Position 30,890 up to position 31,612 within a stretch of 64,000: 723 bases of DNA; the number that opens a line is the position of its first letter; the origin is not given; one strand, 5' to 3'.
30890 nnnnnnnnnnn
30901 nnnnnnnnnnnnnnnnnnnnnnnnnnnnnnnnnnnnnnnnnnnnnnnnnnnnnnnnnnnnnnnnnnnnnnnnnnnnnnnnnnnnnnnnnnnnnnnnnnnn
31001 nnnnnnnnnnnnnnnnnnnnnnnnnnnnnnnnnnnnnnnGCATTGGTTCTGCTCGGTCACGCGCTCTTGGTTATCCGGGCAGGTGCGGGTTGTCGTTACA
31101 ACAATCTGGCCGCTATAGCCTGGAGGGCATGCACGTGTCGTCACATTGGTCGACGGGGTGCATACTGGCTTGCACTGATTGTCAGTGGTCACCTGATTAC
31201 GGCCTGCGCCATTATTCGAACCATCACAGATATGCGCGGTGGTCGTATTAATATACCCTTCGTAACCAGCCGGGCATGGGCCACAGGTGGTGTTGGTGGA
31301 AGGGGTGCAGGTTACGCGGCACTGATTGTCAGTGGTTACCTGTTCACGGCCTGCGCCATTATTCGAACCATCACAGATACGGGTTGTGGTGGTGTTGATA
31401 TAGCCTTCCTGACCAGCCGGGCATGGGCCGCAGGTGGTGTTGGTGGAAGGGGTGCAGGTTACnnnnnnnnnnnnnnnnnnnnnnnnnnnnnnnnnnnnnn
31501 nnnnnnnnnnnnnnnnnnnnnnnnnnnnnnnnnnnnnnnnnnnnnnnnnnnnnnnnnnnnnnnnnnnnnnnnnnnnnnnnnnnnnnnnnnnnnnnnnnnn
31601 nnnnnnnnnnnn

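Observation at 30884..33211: Second, shorter paralog (775 aa) with the same N-terminal domain, module grammar and tail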

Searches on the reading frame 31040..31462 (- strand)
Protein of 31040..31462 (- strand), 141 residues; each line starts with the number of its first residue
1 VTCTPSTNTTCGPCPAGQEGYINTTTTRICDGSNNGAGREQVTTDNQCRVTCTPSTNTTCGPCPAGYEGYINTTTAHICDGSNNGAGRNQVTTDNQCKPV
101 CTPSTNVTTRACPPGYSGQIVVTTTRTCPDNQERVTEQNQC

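Call 51: search_solved_structures(query=A4, max_evalue=1)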
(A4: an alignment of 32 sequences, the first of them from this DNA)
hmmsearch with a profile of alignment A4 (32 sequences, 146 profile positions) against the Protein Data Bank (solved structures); distinct sequences matched with E-value up to 1: 0.

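Call 52: find_homologous_proteins(query=A4, max_evalue=0.001)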
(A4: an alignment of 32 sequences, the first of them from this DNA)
Query A4 (32 sequences) (141 aa, profile of the alignment): 2 proteins with E <= 0.001 among 3208 candidates.
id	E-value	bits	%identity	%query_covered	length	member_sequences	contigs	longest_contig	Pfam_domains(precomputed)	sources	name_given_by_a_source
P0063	1.4e-17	82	42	84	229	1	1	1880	-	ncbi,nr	ncbi:MAG: hypothetical protein K2Q32_06440, partial [Alphaproteobacteria bacterium]|nr:hypothetical 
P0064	2.7e-12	65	36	57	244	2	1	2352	-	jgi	jgi:hypothetical protein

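Call 56: search_protein_families(library=pfam, proteins=[P0063, P0064], max_evalue=10)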
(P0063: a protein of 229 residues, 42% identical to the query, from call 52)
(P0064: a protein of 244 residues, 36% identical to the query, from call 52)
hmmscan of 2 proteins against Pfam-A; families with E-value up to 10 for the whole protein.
P0063 (229 aa): 0 families

P0064 (244 aa): 0 families

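Call 58: predict_structure(alignment_id=A4)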
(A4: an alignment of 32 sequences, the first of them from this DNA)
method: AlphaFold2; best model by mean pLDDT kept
length: 141 residues; sequences in the alignment: 32
mean_pLDDT: 92.3   pTM: 0.47
mean pLDDT of the five models: 92.3, 91.9, 91.9, 91.1, 90.7
residues with pLDDT >= 90: 103; 70-90: 37; 50-70: 1; < 50: 0
segments of 3 or more residues with pLDDT < 50: none
pLDDT, mean of each block of 10 residues (from residue 1): 91 90 96 92 93 93 93 96 88 94 91 95 88 92 90
secondary structure, 60 per line:
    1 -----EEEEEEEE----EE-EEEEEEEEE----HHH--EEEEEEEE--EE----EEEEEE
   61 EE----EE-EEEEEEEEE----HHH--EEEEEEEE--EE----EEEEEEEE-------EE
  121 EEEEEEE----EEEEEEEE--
elements in order: E6-13 E21-29 E39-46 E55-62 E70-78 E88-95 E104-111 E119-127 E132-139

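Call 60: fold_search(model_id=the predicted structure, library=pdb)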
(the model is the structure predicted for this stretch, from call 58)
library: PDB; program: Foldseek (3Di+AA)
matches with E <= 10: 159; with E <= 0.001: 0
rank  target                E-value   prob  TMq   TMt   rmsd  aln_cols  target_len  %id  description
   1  5o3w_B                4.7e-01  0.06  0.12  0.03  30.4       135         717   12  Structural characterization of the fast and promiscuous macrocyclase from plant - PCY1-S562A bound to Presegetalin A1 (released 2018-02-07)
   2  5uw5_A                5.8e-01  0.06  0.12  0.03  30.5       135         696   12  PCY1 H695A Variant in Complex with Follower Peptide (released 2017-05-31)
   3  5uw6_D                7.5e-01  0.05  0.11  0.03  30.4       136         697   12  PCY1 in Complex with Follower Peptide and Covalent Inhibitor ZPP (released 2017-05-31)
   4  7esn_A                1.1e+00  0.12  0.20  0.08  29.4       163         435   12  Crystal structure of a L-rhamnose-alpha-1,4-D-glucuronate lyase from Fusarium oxysporum 12S, H105F Rha-GlcA complex (released 2021-08-04)
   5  5uw5_C                1.1e+00  0.04  0.12  0.03  30.7       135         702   10  PCY1 H695A Variant in Complex with Follower Peptide (released 2017-05-31)
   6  4koo_D                1.2e+00  0.06  0.16  0.14  35.9       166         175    5  Crystal Structure of WHY1 from Arabidopsis thaliana (released 2013-11-13)
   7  5uw6_C                1.3e+00  0.03  0.11  0.03  30.6       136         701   10  PCY1 in Complex with Follower Peptide and Covalent Inhibitor ZPP (released 2017-05-31)
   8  3f3f_A                1.3e+00  0.05  0.15  0.08  31.4       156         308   11  Crystal structure of the nucleoporin pair Nup85-Seh1, space group P21 (released 2009-04-07)
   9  3hfq_A                1.4e+00  0.03  0.13  0.07  30.3       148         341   10  Crystal structure of the lp_2219 protein from Lactobacillus plantarum. Northeast Structural Genomics Consortium Target (released 2009-05-26)
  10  9jzq_C                1.5e+00  0.07  0.16  0.11  32.3       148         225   12  The glycoprotein E of Varicella-Zoster Virus in complex with WLL-1/WLL-28 Fab (released 2025-09-03)
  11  6a97_A                1.6e+00  0.13  0.23  0.13  26.7       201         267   13  Crystal structure of MHC-like MILL2 (released 2018-12-05)
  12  8ckk_B                1.7e+00  0.05  0.16  0.17  23.3       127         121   16  Semaphorin-5A TSR 3-4 domains in complex with nitrate (released 2024-02-28)
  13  8b3k_B                2.2e+00  0.08  0.18  0.06  30.8       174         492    8  Crystal structure of human Plexin-B1 (20-535) in the unbound state (released 2023-05-03)
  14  2c4i                  2.2e+00  0.06  0.17  0.12  36.8       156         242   16  Crystal structure of engineered avidin (released 2006-07-05)
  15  5o3u_C                2.2e+00  0.02  0.12  0.03  29.6       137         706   11  Structural characterization of the fast and promiscuous macrocyclase from plant - PCY1-S562A bound to Presegetalin F1 (released 2018-02-07)
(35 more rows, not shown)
